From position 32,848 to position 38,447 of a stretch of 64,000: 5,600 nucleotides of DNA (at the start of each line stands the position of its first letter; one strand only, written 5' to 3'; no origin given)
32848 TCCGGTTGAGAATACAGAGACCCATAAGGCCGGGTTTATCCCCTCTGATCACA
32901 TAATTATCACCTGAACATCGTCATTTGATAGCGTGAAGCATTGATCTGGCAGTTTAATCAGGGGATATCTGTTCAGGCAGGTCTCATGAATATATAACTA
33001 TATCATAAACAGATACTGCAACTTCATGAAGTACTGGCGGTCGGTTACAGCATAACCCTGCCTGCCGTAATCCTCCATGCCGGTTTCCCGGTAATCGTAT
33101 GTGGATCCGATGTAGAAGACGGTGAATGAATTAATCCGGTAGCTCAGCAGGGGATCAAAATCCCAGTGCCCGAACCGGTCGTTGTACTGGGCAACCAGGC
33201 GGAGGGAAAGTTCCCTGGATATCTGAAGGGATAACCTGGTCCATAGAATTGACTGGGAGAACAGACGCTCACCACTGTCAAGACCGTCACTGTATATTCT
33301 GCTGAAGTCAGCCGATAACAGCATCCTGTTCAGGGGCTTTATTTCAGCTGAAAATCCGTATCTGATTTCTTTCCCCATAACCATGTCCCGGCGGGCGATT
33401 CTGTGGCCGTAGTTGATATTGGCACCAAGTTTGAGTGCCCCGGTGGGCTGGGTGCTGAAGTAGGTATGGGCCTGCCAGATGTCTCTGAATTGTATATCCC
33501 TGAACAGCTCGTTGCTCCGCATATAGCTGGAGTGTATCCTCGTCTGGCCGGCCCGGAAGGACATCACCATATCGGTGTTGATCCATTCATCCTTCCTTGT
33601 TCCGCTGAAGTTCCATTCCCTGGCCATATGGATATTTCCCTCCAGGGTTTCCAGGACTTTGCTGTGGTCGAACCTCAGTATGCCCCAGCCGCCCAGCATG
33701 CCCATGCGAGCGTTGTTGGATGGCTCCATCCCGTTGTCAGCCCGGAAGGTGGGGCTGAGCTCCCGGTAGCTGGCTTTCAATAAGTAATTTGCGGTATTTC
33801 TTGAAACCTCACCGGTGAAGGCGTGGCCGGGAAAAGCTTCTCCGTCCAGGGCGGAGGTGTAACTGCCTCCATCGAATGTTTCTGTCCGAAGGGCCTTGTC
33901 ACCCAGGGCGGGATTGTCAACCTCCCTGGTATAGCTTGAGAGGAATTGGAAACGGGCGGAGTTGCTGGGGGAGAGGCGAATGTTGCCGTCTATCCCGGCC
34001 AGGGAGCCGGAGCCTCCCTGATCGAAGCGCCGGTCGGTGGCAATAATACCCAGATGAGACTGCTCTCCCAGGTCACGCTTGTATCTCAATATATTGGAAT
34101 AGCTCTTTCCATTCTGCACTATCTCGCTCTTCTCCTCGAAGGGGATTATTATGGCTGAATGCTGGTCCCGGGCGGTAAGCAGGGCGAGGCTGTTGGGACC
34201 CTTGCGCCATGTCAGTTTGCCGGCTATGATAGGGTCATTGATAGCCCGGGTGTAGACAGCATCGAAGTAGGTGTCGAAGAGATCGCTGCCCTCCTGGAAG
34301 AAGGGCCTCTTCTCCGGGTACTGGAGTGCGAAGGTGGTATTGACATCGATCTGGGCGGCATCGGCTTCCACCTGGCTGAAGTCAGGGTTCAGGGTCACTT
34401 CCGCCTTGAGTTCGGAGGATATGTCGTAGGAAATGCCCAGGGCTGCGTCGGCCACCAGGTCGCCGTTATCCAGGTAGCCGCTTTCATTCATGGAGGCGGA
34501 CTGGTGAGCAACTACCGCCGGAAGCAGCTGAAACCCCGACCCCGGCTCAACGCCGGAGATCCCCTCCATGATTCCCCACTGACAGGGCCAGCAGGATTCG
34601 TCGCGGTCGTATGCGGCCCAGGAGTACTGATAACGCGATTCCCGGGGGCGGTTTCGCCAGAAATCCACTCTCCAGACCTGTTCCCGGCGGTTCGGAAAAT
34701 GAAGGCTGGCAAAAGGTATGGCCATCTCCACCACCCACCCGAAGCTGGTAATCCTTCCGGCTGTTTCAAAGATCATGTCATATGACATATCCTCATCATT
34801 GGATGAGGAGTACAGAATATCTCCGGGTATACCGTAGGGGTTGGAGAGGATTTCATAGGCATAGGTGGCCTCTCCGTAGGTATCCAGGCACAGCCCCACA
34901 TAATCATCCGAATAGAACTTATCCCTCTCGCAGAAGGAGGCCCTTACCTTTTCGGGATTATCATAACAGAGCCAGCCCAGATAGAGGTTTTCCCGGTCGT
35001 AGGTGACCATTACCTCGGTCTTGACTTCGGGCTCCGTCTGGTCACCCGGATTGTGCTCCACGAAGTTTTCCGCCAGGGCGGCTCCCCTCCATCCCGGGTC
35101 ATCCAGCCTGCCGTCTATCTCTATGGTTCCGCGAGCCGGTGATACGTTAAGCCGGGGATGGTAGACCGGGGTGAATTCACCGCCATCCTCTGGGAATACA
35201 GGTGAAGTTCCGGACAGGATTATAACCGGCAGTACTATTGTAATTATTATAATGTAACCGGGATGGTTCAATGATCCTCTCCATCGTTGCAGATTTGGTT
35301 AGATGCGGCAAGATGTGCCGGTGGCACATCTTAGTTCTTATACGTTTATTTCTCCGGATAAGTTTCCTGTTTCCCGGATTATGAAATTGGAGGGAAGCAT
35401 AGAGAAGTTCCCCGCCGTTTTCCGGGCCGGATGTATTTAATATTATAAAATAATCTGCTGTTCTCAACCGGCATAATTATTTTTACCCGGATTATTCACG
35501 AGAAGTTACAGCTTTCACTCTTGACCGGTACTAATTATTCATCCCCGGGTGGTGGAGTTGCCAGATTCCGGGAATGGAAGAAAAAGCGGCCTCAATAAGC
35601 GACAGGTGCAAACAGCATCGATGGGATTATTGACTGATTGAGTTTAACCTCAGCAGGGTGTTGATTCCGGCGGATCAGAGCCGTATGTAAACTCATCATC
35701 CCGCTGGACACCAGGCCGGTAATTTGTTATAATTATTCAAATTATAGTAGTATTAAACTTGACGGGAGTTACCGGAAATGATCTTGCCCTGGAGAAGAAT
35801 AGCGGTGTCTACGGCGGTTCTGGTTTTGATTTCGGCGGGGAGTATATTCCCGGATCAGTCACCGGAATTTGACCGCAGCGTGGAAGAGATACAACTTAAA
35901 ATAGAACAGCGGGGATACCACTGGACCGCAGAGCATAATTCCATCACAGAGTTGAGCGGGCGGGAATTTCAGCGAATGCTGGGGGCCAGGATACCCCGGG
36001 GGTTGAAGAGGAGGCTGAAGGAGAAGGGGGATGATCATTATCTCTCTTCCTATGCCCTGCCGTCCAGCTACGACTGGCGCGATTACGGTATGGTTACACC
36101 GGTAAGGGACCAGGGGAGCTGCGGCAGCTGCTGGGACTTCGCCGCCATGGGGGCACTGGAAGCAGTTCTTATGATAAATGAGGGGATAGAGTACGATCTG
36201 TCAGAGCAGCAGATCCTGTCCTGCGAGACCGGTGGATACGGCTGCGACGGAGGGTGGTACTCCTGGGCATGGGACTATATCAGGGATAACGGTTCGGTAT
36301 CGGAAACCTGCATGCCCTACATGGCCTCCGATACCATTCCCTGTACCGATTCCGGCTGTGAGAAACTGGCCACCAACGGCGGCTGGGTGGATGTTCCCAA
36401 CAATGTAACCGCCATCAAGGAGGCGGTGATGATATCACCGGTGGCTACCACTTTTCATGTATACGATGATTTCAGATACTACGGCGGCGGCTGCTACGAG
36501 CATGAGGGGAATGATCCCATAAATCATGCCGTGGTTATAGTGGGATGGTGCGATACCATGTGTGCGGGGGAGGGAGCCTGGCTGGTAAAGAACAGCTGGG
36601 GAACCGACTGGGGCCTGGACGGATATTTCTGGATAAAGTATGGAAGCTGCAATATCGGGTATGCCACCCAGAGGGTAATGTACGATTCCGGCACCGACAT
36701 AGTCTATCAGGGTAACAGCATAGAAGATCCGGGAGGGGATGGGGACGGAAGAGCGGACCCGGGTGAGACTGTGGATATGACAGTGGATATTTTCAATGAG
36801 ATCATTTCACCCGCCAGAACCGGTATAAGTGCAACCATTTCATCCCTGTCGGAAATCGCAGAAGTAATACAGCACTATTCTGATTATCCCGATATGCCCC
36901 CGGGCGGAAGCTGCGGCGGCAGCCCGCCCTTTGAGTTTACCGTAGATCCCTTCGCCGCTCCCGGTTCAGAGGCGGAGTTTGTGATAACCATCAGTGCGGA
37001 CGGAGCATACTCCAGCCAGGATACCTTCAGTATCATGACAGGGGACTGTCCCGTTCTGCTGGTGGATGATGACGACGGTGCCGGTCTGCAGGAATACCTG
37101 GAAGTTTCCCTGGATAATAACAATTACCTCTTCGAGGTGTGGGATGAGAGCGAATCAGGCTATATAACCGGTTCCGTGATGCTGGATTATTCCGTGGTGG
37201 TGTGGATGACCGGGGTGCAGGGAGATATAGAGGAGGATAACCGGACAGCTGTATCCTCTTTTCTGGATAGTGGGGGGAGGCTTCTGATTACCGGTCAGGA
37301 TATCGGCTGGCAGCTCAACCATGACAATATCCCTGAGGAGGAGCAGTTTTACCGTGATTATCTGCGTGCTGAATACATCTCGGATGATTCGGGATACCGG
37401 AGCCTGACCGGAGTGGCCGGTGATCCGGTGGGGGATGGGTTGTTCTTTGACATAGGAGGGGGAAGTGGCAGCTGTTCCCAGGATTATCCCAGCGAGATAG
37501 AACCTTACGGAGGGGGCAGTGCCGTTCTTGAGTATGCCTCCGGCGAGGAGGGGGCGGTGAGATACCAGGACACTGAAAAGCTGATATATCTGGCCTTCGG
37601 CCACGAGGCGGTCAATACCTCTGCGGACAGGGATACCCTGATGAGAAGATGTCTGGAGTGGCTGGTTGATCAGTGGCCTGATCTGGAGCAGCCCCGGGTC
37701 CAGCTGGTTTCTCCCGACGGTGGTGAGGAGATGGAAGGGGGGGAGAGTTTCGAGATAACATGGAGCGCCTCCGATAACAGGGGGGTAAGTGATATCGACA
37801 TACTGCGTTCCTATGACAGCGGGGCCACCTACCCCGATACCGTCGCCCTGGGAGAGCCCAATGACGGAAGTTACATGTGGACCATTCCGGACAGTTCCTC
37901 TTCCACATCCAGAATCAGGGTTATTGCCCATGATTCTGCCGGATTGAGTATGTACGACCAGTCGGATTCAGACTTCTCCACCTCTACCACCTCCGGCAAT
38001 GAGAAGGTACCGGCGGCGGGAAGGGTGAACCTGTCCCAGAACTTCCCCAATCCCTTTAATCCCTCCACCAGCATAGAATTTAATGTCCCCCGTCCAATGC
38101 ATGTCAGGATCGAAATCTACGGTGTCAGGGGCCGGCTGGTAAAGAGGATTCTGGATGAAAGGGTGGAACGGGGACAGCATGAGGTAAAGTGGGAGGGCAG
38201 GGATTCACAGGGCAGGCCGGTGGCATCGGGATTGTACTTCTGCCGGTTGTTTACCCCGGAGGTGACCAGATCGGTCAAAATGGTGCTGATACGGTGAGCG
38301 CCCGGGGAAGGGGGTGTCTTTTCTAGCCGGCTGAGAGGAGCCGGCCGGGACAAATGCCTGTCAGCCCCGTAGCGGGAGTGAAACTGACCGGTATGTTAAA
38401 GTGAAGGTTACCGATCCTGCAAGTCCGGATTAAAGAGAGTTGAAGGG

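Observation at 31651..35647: New MITE-like family (3 copies); two inverted copies bracket a 3.6-kb three-gene cargo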

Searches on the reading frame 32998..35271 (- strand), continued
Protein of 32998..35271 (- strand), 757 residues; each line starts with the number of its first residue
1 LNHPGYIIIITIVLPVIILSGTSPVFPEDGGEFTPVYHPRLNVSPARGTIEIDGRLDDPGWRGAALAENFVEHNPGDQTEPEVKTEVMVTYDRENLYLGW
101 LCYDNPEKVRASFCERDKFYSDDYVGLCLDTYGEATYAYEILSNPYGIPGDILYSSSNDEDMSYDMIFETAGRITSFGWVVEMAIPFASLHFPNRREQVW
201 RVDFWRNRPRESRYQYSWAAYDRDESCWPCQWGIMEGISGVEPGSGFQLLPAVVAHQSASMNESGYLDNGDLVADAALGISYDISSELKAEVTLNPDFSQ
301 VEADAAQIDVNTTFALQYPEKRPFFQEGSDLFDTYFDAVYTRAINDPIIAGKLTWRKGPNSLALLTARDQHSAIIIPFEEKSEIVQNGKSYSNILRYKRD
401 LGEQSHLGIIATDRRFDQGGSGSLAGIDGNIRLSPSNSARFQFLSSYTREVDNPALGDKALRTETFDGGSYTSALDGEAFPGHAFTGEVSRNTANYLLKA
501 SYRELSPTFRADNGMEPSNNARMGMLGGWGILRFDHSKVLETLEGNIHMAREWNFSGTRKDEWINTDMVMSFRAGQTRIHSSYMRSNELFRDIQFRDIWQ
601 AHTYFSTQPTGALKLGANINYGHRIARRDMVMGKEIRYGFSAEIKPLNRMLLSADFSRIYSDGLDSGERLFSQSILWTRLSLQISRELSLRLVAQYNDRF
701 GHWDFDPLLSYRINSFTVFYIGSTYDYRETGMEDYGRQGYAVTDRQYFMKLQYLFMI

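Call 52: find_encoding_contigs(protein=P0005, flank=10000, max_places=2)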
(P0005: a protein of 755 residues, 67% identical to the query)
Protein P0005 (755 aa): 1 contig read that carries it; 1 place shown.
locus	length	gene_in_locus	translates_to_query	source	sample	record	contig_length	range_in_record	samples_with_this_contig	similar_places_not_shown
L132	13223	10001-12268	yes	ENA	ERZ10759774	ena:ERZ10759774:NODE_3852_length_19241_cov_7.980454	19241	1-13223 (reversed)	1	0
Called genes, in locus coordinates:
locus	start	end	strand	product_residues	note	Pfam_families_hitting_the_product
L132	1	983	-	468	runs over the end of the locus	PF01134:GIDA (faint), PF07992:Pyr_redox_2, PF13738:Pyr_redox_3, PF00070:Pyr_redox, PF02852:Pyr_redox_dim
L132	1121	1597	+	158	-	PF01980:TrmO_N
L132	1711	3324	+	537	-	PF13360:PQQ_2 (faint), PF21959:DUF6923 (faint), PF08450:SGL (weak), PF01841:Transglut_core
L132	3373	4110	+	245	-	PF01209:Ubie_methyltran, PF13489:Methyltransf_23, PF08241:Methyltransf_11, PF08242:Methyltransf_12, PF13649:Methyltransf_25, PF13847:Methyltransf_31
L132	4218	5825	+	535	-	PF03577:Peptidase_C69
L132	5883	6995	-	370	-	PF16930:Porin_5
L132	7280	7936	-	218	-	-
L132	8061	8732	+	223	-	PF13489:Methyltransf_23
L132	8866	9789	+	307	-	PF00142:Fer4_NifH (faint), PF01656:CbiA, PF02374:ArsA_ATPase (weak), PF06564:CBP_BcsQ, PF09140:MipZ (faint), PF10609:ParA (faint), PF13614:AAA_31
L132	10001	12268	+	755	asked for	PF06452:CBM9_1 (weak), PF19313:DUF5916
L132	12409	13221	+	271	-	?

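Call 53: find_encoding_contigs(protein=P0007, flank=10000, max_places=2)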
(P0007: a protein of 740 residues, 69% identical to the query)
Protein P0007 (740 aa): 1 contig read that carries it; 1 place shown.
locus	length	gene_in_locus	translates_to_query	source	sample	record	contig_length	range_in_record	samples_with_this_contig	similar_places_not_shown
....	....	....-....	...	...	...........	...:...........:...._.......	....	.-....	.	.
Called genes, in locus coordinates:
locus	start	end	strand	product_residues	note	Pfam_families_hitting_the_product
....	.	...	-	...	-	?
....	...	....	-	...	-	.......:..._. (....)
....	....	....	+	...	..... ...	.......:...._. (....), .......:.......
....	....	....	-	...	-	?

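Call 83: list_cluster_members(proteins=[P0001, P0121, P0122, P0002])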
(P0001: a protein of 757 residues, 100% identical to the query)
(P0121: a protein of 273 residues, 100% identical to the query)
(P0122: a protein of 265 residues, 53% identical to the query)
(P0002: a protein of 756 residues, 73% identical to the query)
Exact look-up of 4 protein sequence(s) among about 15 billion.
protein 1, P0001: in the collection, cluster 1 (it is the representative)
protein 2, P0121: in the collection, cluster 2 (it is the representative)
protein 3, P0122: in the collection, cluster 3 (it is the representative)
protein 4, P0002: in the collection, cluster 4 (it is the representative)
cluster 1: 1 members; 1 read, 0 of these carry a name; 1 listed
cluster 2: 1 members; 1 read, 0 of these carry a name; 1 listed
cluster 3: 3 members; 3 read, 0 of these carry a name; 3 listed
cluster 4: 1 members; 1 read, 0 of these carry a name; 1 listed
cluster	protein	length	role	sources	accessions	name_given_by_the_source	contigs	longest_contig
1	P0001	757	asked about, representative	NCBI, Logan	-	-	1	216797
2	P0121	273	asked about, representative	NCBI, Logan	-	-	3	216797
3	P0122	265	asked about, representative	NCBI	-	-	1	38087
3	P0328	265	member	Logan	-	-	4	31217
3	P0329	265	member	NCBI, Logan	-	-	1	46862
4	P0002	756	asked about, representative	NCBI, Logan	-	-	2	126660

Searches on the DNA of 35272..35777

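Call 85: search_rna_families(source=window, start=35272, end=35777, threshold=evalue, max_evalue=10)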
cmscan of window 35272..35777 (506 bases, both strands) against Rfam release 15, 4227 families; matches with E-value up to 10: 5.
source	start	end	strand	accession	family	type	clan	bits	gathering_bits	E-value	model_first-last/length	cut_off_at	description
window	35670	35704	-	RF01194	sn2903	Gene; snRNA; snoRNA; CD-box;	CL00066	17.3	50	0.36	1-91/91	no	Small nucleolar RNA sn2903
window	35672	35703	-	RF01309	sR60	Gene; snRNA; snoRNA; CD-box;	CL00132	15.5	50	0.63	1-55/55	no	Small nucleolar RNA sR60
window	35668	35703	-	RF00276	SNORD52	Gene; snRNA; snoRNA; CD-box;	CL00063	13.5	45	6.3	1-67/67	no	Small nucleolar RNA SNORD52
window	35648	35703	-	RF01310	sR7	Gene; snRNA; snoRNA; CD-box;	-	12.4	37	2.8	1-57/57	no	Small nucleolar RNA sR7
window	35674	35703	-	RF01144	sR17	Gene; snRNA; snoRNA; CD-box;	-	11.3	36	5.1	1-55/55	no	Small nucleolar RNA sR17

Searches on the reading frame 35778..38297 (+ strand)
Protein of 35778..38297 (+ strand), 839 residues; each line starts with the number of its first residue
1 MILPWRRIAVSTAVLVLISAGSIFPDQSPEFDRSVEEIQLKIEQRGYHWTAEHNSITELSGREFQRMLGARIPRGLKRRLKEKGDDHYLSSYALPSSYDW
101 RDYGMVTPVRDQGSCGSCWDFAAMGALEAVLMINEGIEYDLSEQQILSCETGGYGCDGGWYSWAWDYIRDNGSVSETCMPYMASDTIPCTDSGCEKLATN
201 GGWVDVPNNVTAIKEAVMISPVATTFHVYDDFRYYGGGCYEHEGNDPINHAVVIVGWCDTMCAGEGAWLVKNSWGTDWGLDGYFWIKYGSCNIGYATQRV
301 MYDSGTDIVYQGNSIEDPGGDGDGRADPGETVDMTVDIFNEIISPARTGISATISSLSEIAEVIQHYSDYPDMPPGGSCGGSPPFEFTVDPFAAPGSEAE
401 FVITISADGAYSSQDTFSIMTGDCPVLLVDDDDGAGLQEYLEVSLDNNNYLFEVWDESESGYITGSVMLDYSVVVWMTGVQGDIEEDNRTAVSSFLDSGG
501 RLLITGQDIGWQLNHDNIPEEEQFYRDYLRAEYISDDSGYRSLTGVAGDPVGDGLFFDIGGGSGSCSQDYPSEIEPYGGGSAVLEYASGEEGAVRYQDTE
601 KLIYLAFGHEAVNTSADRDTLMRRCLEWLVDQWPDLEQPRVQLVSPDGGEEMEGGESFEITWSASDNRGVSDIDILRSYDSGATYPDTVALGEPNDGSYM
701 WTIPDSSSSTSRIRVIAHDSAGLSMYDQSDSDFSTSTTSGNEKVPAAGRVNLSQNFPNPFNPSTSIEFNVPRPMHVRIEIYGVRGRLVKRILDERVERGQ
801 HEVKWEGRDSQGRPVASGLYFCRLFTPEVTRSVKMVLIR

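Call 14: search_protein_families(library=pfam, proteins=[window:35778-38297:+], max_evalue=0.01)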
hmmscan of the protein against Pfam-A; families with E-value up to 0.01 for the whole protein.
window:35778-38297:+ (839 aa): 5 families
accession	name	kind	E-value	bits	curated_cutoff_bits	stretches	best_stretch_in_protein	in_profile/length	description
PF00112.29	Peptidase_C1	-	3.1e-55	188.1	20.7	1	94-293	1-212/220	Papain family cysteine protease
PF13860.13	FlgD_ig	-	1.3e-07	31.9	27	1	764-820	12-69/79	FlgD Ig-like domain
PF10342.15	Kre9_KNH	-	2.7e-06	28.5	24.6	1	645-730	1-90/94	Kre9/KNH-like N-terminal Ig-like domain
PF17957.7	Big_7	-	7.1e-05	23.8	24.1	1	639-714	1-69/70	Bacterial Ig domain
PF03051.21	Peptidase_C1_2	-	0.00016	21.1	22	0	247-286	358-397/438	Peptidase C1-like family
